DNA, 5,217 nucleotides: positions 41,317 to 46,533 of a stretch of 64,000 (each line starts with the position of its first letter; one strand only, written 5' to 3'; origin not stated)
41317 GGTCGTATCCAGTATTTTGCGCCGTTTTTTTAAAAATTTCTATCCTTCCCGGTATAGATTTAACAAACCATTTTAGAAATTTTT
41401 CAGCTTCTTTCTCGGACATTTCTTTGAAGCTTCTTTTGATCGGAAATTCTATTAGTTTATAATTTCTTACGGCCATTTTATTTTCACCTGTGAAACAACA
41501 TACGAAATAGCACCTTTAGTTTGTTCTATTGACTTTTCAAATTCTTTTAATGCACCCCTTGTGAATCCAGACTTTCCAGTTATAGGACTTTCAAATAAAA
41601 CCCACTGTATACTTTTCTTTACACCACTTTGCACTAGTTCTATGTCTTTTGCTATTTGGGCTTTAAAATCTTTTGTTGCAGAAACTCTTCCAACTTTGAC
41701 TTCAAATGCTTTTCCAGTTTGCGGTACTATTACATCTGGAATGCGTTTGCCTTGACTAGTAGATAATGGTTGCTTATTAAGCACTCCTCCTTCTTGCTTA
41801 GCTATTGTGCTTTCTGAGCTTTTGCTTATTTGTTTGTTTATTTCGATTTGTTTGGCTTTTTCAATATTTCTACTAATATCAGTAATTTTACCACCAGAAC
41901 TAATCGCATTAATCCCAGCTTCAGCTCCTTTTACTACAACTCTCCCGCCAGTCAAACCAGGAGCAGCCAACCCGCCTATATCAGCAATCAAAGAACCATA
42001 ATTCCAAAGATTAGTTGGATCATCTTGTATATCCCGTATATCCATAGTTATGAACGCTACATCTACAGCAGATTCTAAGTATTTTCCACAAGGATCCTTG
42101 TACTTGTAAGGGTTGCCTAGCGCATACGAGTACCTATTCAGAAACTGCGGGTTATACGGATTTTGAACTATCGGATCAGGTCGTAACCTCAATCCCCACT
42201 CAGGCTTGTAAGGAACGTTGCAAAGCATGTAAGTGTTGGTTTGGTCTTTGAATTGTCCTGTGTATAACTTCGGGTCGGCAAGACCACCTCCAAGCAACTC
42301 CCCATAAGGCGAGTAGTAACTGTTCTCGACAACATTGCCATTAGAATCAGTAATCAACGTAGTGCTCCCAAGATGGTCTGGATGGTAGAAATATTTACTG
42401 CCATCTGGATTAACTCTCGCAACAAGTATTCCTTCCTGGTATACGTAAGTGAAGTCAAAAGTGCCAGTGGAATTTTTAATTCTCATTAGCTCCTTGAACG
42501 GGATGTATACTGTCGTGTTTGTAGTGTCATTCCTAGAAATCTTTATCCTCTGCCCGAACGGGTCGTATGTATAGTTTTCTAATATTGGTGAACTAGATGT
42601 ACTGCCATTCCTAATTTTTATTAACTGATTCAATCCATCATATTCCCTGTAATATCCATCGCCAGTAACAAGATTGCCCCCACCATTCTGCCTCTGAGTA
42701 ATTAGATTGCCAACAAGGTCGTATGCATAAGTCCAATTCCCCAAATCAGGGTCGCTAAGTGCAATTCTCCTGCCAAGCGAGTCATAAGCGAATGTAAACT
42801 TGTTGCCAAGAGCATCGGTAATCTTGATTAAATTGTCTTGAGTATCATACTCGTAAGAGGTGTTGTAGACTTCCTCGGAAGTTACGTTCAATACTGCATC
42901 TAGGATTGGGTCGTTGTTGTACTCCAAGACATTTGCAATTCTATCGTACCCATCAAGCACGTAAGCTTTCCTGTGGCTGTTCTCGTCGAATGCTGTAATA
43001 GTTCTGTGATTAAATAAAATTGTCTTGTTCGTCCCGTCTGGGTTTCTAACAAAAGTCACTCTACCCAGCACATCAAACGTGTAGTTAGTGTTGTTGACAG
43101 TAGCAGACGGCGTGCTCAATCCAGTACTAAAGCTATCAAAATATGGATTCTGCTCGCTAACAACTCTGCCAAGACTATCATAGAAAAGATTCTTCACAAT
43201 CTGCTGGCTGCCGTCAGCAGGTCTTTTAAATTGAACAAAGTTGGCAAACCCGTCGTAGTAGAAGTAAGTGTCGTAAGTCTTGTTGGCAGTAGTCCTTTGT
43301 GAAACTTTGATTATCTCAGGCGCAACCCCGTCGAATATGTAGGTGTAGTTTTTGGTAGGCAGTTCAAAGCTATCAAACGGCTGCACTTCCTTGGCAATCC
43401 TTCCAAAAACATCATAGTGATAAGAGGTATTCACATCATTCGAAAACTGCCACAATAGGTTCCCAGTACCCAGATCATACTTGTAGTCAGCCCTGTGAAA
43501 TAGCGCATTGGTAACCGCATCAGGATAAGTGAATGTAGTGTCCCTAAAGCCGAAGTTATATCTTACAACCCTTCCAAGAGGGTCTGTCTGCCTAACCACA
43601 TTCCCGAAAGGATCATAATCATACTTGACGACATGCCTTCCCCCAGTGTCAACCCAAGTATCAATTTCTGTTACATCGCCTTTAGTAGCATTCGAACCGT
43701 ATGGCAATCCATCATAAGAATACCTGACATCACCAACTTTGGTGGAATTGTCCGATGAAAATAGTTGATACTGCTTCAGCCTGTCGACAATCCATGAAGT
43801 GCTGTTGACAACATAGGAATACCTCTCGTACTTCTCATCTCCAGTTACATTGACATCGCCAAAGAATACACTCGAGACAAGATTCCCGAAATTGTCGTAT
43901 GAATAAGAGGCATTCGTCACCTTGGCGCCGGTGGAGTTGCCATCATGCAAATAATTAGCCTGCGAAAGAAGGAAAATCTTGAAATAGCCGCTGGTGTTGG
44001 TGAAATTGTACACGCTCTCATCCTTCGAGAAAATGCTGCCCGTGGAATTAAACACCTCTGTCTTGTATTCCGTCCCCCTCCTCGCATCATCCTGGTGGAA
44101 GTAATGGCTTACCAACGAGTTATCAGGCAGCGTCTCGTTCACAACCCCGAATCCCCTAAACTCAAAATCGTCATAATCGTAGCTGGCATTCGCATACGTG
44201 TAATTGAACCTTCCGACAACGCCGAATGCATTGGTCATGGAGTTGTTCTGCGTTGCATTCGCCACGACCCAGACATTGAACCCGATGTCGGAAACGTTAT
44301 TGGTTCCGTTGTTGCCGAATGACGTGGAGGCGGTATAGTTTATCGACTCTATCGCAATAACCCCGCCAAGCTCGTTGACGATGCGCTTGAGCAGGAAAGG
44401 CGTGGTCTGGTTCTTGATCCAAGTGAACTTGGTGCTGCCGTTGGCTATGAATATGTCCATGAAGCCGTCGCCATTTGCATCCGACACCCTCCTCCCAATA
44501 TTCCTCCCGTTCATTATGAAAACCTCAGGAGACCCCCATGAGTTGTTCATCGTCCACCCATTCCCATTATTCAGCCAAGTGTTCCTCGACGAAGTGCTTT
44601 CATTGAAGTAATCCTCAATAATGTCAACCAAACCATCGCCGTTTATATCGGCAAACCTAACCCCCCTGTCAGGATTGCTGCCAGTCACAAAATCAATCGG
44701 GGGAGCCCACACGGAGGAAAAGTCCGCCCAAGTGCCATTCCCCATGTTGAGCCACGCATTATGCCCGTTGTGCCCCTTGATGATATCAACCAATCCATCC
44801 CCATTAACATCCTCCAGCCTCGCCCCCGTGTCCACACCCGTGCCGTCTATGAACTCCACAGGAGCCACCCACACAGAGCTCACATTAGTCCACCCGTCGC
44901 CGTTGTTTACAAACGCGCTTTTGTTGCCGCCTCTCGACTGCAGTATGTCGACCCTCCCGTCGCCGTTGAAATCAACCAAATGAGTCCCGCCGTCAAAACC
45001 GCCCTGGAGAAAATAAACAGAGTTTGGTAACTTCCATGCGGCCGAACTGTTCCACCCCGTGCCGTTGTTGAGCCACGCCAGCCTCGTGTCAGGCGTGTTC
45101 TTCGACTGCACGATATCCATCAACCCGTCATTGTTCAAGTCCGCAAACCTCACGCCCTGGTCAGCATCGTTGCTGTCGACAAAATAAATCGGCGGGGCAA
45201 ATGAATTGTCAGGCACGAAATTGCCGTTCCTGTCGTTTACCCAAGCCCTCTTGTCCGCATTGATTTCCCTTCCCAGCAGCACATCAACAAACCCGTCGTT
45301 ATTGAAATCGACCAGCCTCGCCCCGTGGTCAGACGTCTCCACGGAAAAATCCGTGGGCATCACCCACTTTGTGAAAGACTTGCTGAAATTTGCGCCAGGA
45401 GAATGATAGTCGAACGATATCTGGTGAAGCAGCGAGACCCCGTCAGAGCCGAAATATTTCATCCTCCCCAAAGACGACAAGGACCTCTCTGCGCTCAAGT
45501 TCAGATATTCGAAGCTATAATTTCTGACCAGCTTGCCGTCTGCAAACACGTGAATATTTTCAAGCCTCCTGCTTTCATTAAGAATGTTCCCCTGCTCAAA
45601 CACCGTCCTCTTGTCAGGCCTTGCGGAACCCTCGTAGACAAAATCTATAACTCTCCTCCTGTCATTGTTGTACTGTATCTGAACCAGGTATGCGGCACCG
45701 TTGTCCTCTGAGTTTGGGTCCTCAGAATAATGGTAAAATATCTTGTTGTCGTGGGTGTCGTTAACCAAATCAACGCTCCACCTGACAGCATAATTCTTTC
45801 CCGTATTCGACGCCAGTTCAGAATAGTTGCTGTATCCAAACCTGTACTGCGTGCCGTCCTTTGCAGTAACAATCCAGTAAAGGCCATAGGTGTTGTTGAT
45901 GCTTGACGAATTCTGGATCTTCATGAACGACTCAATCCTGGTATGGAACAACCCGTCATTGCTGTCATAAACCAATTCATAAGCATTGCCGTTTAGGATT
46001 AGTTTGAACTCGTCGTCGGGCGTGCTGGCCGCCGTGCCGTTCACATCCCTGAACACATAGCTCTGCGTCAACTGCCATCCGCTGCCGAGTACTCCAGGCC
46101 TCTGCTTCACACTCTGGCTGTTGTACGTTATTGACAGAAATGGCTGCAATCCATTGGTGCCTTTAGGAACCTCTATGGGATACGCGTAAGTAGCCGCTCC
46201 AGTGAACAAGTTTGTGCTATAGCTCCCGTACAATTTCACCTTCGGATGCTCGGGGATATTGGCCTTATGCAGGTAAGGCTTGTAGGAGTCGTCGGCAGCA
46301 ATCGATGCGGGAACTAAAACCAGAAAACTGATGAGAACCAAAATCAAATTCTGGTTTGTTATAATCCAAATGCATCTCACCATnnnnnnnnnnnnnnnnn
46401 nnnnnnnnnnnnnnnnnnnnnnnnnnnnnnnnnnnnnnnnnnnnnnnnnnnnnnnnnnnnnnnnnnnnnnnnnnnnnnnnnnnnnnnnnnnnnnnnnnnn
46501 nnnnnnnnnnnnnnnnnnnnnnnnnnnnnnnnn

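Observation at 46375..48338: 651-aa secreted protein sharing one nucleotide between its stop and the rhs start, a candidate delivery or receptor-binding partner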

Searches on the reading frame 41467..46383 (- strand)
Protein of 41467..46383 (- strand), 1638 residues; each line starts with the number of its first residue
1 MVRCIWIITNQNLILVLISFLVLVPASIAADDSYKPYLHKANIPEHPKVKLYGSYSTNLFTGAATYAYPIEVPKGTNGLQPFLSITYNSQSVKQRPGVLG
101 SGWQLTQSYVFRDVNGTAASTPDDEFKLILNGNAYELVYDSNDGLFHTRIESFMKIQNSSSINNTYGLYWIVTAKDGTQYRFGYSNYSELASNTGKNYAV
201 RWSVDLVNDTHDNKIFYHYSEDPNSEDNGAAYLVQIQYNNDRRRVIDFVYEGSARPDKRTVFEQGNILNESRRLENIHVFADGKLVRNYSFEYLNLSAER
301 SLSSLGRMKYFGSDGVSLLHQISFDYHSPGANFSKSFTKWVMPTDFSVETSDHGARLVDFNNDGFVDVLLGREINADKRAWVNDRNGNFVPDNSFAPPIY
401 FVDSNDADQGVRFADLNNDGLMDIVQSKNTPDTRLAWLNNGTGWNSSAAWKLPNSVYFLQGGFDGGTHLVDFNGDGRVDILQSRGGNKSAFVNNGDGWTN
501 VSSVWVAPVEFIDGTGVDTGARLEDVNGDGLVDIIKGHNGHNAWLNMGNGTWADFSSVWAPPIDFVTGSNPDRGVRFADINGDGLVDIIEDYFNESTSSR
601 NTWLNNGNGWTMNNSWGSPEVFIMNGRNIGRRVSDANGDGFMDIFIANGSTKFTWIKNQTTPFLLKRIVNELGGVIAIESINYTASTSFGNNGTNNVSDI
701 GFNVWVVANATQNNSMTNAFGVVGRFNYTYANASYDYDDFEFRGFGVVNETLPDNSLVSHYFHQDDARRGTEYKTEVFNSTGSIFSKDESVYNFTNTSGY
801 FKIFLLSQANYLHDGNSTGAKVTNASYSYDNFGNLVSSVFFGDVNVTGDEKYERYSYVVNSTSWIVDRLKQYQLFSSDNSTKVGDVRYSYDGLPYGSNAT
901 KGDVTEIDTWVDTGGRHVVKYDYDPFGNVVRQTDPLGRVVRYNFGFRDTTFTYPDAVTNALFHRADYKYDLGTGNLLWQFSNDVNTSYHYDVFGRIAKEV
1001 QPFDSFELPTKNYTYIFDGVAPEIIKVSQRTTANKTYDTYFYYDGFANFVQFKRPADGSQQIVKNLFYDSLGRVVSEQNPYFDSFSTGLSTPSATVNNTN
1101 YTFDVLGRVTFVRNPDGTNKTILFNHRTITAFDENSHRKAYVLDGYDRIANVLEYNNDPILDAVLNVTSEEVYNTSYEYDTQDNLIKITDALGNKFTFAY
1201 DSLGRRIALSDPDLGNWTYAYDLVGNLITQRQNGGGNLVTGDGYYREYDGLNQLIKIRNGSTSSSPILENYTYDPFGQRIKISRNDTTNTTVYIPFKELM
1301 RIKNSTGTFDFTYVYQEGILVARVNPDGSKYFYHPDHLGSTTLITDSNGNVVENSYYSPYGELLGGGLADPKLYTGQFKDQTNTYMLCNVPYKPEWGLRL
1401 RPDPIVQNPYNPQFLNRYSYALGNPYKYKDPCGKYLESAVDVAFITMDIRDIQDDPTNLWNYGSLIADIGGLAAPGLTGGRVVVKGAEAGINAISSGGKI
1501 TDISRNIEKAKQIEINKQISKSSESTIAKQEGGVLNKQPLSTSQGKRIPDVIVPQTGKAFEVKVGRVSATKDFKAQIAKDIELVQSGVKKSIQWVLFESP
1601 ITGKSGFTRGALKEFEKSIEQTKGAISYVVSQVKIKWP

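Call 5: search_protein_families(library=pfam, proteins=[window:41467-46383:-], max_evalue=0.01)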
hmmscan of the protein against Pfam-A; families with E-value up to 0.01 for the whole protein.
window:41467-46383:- (1638 aa): 7 families
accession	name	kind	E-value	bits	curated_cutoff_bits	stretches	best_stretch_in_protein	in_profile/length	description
PF05593.20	RHS_repeat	-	5.9e-24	84.3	22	3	1179-1213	1-35/38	RHS Repeat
PF13517.12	FG-GAP_3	-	1.9e-22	80.1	26.9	3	525-589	1-60/61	FG-GAP-like repeat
PF12256.14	TcdB_toxin_midN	-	1.6e-15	57.3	24.8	1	630-776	29-181/181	Insecticide toxin TcdB middle/N-terminal region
PF03534.18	SpvB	-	1.2e-09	38.3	22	1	60-253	3-214/287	Salmonella virulence plasmid 65kDa B protein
PF01839.29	FG-GAP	-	7.3e-09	35.8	22.1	0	634-649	8-23/37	FG-GAP repeat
PF03527.20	RHS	-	4.2e-05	23.8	27.9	1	1331-1363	2-34/38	RHS protein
PF20041.5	DUF6443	-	0.00075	20.2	27.8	0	1028-1092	14-80/137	Domain of unknown function (DUF6443)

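Call 65: search_solved_structures(query=window:41467-46383:-, max_evalue=0.00001)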
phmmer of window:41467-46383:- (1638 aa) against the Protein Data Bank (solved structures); distinct sequences matched with E-value up to 0.00001: 9.
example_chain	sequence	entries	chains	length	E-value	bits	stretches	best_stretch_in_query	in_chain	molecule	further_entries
8h8a_A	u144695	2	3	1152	1.7e-21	78.8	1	1097-1433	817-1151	Putative Rhs-family protein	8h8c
8h8b_A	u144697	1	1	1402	4.9e-21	77.3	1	1097-1437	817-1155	Putative Rhs-family protein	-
7q97_A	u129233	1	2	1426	2.5e-17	65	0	1218-1439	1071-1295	Rhs family protein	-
8qja_A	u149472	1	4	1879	2.7e-09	38.4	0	1097-1279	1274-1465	Putative type VI secretion system YD repeat-containing Rhs element Vgr protein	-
6l7i_F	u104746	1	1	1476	2e-08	35.5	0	468-751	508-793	TcdB1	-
5kis_A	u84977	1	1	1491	2.2e-08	35.4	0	465-610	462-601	YenB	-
9c4k_P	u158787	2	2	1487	2.2e-08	35.4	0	465-610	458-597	Toxin subunit YenB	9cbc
4igl_A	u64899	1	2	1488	2.2e-08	35.4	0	465-610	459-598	YenB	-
8cp6_B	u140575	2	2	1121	4.8e-07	30.9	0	1039-1226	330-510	Toxin protein Tse5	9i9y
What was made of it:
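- On Rhs / BC-type cocoon (the neighbouring gene): PDB sequence hits include TcdB1 and YenB (call 65).
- Closest known: Tc. Same: The neighbouring Rhs has the SpvB, FG-GAP propeller, TcdB middle, RHS shell, RHS core and variable tip of a TcB-TcC fusion (calls 5, 65).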

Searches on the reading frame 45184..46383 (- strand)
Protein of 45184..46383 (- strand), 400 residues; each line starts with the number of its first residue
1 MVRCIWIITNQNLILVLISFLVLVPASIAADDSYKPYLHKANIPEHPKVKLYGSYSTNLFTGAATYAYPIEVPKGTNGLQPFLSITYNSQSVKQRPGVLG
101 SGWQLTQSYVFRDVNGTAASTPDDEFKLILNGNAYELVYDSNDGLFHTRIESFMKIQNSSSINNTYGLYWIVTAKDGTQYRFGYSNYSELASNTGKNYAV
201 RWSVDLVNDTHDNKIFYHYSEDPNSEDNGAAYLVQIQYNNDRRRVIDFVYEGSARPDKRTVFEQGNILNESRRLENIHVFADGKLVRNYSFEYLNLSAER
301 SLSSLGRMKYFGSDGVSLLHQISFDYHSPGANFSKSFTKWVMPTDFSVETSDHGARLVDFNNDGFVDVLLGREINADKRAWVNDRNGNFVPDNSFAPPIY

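Call 61: find_related_loci(query=A6, collection=metagenome_contigs, flank=4000)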
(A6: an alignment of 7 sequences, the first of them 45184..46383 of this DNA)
Query A6 (400 aa) in metagenome_contigs; peptide patterns used: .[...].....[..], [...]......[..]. (x = any residue, [..] = any of these).
600 stretches matched a pattern (row limit reached: there are more); 5 encode a relative of the query (tblastn E <= 1e-3); 5 distinct loci.
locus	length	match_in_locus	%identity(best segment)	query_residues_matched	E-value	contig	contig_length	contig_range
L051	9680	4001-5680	58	13-400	6e-159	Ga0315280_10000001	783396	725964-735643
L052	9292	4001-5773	58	21-400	1e-142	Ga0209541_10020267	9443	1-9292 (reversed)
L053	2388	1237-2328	49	34-400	1e-125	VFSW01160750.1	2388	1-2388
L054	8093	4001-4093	52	351-381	9e-6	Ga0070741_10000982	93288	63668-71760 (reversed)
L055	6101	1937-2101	41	334-390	6e-6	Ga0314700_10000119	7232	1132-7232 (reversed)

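Call 72: search_protein_families(library=pfam, proteins=[L052:2157-3914:+], max_evalue=0.01)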
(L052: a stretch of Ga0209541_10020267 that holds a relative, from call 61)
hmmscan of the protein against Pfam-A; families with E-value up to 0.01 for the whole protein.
L052:2157-3914:+ (586 aa): 2 families
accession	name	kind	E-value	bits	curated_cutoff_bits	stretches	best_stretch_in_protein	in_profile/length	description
PF13385.13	Laminin_G_3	-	2.9e-11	44.2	27.6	1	162-320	3-151/151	Concanavalin A-like lectin/glucanases superfamily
PF00354.24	Pentaxin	-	0.0026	17.9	25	0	162-327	9-171/194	Pentaxin family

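Call 84: find_related_loci(query=A6, collection=viral_contigs, flank=4000)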
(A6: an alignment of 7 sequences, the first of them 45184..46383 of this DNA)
Query A6 (400 aa) in viral_contigs; peptide patterns used: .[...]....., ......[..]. (x = any residue, [..] = any of these).
253 stretches matched a pattern, but none encodes a relative of the query by tblastn (E <= 1e-3).
